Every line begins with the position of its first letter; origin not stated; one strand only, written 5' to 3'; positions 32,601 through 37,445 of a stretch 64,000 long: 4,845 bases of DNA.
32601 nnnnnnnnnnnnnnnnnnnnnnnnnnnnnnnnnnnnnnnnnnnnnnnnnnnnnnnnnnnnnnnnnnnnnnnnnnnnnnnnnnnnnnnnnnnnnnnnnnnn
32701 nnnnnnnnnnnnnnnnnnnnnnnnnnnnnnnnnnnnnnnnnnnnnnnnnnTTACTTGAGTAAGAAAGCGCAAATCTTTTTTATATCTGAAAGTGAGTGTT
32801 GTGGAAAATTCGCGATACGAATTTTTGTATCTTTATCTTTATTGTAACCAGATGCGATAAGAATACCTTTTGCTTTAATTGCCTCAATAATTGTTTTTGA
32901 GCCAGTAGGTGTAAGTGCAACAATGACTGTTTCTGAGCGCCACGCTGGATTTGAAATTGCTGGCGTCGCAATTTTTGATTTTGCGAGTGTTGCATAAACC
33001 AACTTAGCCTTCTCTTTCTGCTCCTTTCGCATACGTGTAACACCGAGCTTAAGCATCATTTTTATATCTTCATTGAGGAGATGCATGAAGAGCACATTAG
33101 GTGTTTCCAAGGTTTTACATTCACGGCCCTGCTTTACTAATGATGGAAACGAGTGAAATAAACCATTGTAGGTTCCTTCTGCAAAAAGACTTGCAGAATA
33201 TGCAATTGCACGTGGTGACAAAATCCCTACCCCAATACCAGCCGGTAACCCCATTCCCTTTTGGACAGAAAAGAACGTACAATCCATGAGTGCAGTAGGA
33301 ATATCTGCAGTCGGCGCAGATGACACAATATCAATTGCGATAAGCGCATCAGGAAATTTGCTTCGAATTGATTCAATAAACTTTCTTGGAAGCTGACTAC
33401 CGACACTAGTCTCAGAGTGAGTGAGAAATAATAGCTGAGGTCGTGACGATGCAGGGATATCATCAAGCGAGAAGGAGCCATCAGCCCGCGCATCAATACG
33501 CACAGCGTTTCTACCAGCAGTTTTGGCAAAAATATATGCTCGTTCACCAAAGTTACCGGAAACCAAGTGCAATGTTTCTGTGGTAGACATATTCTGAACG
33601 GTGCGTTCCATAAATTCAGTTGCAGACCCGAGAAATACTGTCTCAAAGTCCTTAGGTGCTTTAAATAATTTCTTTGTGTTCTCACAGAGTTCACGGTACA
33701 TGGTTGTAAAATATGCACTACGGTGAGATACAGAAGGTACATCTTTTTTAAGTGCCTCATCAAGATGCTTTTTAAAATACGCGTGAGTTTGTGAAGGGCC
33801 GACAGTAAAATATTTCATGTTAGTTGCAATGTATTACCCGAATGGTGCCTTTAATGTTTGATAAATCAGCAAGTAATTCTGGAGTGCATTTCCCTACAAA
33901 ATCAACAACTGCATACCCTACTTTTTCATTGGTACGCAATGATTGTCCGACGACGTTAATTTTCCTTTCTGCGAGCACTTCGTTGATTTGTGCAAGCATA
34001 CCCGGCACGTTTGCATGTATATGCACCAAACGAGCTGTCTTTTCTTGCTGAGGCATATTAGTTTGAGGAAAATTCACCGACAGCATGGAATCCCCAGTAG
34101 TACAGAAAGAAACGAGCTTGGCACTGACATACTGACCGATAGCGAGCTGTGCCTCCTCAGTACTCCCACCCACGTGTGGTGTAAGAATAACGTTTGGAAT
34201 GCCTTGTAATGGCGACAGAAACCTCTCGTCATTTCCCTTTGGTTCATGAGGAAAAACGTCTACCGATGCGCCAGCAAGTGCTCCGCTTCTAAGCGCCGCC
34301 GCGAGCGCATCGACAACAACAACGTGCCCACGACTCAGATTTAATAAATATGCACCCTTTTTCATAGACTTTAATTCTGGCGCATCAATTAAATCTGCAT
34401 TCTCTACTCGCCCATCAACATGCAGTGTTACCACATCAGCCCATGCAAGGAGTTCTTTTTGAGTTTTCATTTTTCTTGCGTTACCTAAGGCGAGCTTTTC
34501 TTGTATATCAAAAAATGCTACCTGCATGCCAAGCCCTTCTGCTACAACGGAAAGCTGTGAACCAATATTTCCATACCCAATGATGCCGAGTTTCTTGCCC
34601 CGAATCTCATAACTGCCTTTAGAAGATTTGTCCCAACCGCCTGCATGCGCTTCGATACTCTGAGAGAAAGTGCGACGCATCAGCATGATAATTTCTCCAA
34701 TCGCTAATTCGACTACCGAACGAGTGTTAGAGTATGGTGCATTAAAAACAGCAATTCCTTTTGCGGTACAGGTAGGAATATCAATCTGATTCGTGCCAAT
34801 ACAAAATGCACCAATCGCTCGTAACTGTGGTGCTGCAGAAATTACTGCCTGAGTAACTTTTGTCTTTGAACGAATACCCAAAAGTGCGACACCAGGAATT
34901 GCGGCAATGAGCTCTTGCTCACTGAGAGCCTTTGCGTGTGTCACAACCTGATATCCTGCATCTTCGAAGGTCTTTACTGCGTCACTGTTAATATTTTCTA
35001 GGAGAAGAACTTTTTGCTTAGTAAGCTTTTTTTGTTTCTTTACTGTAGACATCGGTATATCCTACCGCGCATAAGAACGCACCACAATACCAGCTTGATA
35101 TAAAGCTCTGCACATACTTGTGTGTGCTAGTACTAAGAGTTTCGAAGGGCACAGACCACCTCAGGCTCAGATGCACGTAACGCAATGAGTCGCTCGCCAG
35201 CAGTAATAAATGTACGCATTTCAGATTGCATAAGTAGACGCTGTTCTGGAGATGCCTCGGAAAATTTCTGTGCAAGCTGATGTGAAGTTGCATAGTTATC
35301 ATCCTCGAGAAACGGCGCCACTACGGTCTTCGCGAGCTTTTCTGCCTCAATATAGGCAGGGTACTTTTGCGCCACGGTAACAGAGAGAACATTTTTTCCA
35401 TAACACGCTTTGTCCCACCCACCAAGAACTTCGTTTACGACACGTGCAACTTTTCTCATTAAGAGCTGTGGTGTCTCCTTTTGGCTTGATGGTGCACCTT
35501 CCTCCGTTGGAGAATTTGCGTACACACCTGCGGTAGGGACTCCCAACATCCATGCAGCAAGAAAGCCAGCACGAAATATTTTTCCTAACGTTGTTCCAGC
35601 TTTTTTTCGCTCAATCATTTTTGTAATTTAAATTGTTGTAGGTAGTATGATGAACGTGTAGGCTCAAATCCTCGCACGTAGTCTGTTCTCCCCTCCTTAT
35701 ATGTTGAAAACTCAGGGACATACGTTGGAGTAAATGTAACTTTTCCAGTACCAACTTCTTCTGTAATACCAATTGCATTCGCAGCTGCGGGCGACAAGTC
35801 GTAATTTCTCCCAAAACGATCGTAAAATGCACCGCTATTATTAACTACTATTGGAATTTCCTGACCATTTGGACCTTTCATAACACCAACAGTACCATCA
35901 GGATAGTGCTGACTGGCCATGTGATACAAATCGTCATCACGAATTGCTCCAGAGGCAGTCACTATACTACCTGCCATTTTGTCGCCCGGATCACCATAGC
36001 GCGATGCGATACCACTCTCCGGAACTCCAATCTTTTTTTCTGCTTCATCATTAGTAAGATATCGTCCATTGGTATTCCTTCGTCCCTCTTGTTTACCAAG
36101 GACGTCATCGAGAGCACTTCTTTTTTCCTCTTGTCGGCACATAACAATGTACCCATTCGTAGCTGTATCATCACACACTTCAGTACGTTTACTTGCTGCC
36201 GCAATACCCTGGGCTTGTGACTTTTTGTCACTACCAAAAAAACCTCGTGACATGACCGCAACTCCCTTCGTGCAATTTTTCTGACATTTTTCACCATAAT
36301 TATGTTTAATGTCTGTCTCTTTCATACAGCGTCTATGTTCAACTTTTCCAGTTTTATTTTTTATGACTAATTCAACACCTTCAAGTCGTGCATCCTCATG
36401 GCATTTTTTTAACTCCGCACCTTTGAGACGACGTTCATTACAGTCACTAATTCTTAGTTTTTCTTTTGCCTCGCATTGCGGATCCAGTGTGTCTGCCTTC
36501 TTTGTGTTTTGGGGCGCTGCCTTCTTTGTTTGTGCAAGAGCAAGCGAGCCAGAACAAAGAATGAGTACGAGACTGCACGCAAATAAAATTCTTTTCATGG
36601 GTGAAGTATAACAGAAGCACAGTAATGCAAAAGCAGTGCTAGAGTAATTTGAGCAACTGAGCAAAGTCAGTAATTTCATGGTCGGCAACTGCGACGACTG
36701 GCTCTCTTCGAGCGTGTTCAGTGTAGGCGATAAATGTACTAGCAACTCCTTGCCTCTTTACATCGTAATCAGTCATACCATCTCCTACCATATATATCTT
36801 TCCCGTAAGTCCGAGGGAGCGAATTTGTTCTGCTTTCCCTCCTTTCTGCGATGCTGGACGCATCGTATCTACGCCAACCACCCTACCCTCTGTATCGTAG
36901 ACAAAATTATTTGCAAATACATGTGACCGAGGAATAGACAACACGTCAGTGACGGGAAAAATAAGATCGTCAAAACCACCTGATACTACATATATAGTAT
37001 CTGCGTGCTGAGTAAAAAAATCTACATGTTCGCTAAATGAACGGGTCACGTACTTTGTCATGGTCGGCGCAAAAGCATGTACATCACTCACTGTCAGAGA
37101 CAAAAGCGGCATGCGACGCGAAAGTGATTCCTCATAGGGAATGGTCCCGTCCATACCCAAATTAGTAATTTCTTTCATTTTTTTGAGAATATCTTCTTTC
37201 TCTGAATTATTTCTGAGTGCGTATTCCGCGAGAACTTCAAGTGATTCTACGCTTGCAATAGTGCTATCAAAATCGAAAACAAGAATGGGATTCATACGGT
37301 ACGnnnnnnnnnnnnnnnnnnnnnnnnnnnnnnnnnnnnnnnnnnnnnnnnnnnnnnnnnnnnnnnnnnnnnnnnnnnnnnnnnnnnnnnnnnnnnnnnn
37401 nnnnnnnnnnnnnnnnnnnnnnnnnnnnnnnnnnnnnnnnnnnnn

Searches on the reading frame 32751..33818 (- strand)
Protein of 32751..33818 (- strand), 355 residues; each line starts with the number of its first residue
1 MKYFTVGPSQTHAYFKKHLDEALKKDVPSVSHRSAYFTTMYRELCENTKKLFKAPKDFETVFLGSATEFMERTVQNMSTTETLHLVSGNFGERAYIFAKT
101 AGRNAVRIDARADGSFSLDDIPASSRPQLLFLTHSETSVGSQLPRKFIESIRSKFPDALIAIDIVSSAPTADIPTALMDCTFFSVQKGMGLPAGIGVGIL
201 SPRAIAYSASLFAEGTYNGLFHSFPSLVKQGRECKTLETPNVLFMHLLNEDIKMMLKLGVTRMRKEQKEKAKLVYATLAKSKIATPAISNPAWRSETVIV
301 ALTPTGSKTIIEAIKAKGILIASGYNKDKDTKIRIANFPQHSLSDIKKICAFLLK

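Call 3: search_protein_families(library=pfam, proteins=[window:32751-33818:-], max_evalue=0.01)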
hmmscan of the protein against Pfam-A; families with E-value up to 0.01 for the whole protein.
window:32751-33818:- (355 aa): 1 family
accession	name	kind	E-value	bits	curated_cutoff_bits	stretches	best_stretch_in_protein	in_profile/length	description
PF00266.25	Aminotran_5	-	3.3e-21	76.1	21.5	1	29-324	33-338/371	Aminotransferase class-V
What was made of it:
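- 32751..33818 (-): serC-like class-V aminotransferase. PF00266 (call 3).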

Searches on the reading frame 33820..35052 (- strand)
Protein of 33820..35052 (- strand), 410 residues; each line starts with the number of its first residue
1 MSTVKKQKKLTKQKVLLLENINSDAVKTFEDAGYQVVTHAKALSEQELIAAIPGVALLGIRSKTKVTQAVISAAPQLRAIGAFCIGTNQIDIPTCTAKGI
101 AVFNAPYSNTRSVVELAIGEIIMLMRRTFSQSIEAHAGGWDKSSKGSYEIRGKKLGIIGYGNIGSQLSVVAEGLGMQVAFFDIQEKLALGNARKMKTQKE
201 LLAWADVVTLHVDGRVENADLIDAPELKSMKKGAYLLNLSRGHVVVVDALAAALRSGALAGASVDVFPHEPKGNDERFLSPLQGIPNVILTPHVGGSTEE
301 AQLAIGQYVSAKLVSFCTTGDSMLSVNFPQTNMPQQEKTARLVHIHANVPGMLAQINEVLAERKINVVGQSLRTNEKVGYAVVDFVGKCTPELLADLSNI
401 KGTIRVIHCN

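Call 3: search_protein_families(library=pfam, proteins=[window:33820-35052:-], max_evalue=0.01)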
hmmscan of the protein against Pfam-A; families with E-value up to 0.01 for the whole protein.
window:33820-35052:- (410 aa): 7 families
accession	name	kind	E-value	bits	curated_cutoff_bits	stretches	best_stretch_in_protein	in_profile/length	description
PF02826.25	2-Hacid_dh_C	-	1.2e-44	152.2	25.1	1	120-295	3-178/178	D-isomer specific 2-hydroxyacid dehydrogenase, NAD binding domain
PF00389.36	2-Hacid_dh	-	1.2e-32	112.8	24.6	1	15-323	1-130/134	D-isomer specific 2-hydroxyacid dehydrogenase, catalytic domain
PF22629.2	ACT_AHAS_ss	-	5.5e-08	33.3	27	1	342-405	1-67/67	AHAS small subunit-like ACT domain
PF01842.31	ACT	-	0.00024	21.2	27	1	346-386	8-48/66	ACT domain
PF03446.21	NAD_binding_2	-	0.0009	19.7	21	1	154-255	1-108/161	NAD binding domain of 6-phosphogluconate dehydrogenase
PF07991.19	KARI_N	-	0.0027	17.7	20.6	0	150-247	2-101/165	Acetohydroxy acid isomeroreductase, NADPH-binding domain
PF13291.12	ACT_4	-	0.0037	18.4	27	0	339-384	6-51/80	ACT domain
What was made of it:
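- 33820..35052 (-): serA: 410-aa D-3-phosphoglycerate dehydrogenase with an ACT domain. 2-Hacid_dh, 2-Hacid_dh_C and an ACT domain (call 3).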

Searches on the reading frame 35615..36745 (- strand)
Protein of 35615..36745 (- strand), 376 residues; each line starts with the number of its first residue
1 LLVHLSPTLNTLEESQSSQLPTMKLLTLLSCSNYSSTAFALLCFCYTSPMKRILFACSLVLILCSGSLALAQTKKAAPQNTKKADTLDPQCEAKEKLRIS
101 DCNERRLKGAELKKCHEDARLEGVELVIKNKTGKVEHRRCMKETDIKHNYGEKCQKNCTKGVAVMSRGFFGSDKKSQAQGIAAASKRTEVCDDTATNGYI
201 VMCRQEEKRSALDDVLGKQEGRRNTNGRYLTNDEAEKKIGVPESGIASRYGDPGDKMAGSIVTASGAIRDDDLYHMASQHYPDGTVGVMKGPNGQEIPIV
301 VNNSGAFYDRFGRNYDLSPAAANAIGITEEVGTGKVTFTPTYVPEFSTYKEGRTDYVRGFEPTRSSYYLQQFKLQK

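Call 3: search_protein_families(library=pfam, proteins=[window:35615-36745:-], max_evalue=0.01)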
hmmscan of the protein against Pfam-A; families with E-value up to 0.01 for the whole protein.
window:35615-36745:- (376 aa): 1 family
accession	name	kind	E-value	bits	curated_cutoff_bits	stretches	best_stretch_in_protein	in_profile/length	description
PF03330.24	DPBB_1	-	5.7e-05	23.7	28.8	1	245-337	4-82/83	Lytic transglycolase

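Call 4: search_protein_families(library=ncbifam, proteins=[window:35615-36745:-], max_evalue=0.01)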
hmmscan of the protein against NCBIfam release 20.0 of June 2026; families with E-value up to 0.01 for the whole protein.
window:35615-36745:- (376 aa): 1 family
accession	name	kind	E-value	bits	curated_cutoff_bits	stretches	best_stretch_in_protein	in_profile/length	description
TIGR00413.1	rlpA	subfamily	0.0013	18.7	82.15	1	245-338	1-88/208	septal ring lytic transglycosylase RlpA family protein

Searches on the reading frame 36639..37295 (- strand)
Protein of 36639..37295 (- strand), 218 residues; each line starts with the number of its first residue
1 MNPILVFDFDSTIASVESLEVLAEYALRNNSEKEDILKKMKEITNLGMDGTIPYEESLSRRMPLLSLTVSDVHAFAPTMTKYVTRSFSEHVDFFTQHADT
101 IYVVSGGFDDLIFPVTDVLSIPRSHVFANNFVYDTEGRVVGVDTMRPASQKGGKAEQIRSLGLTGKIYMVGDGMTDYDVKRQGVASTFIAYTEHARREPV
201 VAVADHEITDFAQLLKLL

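Call 3: search_protein_families(library=pfam, proteins=[window:36639-37295:-], max_evalue=0.01)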
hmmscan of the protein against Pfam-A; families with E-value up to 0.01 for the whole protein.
window:36639-37295:- (218 aa): 1 family
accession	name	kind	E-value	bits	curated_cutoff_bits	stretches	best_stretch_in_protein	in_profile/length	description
PF12710.13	HAD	-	2.4e-10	41.6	27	1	5-178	1-186/189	haloacid dehalogenase-like hydrolase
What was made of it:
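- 36639..37295 (-): serB-like HAD-IB phosphatase, 8 nt downstream of FADox1. PF12710 (call 3).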

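Call 4: search_protein_families(library=ncbifam, proteins=[window:36639-37295:-], max_evalue=0.01)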
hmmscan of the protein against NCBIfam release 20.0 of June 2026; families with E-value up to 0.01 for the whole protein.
window:36639-37295:- (218 aa): 9 families
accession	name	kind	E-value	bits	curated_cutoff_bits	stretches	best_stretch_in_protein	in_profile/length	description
TIGR00338.1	serB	equivalog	1.5e-18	67.3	144.15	1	4-215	16-219/219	phosphoserine phosphatase SerB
TIGR01488.1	HAD-SF-IB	subfamily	1.8e-13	50.8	45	1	5-177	2-171/177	HAD-IB family phosphatase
NF007103.0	PRK09552.1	equivalog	8e-08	32.3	292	1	2-182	3-178/220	2-hydroxy-3-keto-5-methylthiopentenyl-1-phosphate phosphatase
TIGR01489.1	DKMTPPase-SF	subfamily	1.8e-07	31.5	81.55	1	3-178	2-176/188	MtnX-like HAD-IB family phosphatase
TIGR03333.1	salvage_mtnX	equivalog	2e-07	31.2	303.2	1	6-182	3-174/214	2-hydroxy-3-keto-5-methylthiopentenyl-1-phosphate phosphatase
TIGR01490.1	HAD-SF-IB-hyp1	subfamily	0.00043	20.6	98.3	1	5-161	2-163/202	HAD-IB family hydrolase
NF010109.0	PRK13582.1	equivalog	0.00083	19.1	133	1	87-183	73-163/205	bifunctional phosphoserine phosphatase/homoserine phosphotransferase ThrH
TIGR01491.1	HAD-SF-IB-PSPlk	hypoth_equivalog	0.0023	17.7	151.9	1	86-196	84-193/201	phosphoserine phosphatase-like hydrolase, archaeal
NF008350.0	PRK11133.1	equivalog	0.0047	16.1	413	1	4-111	112-210/324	phosphoserine phosphatase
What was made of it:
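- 36639..37295 (-): TIGR00338 serB 67 bits, below the 144 cutoff; TIGR01488 above cutoff (call 4).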
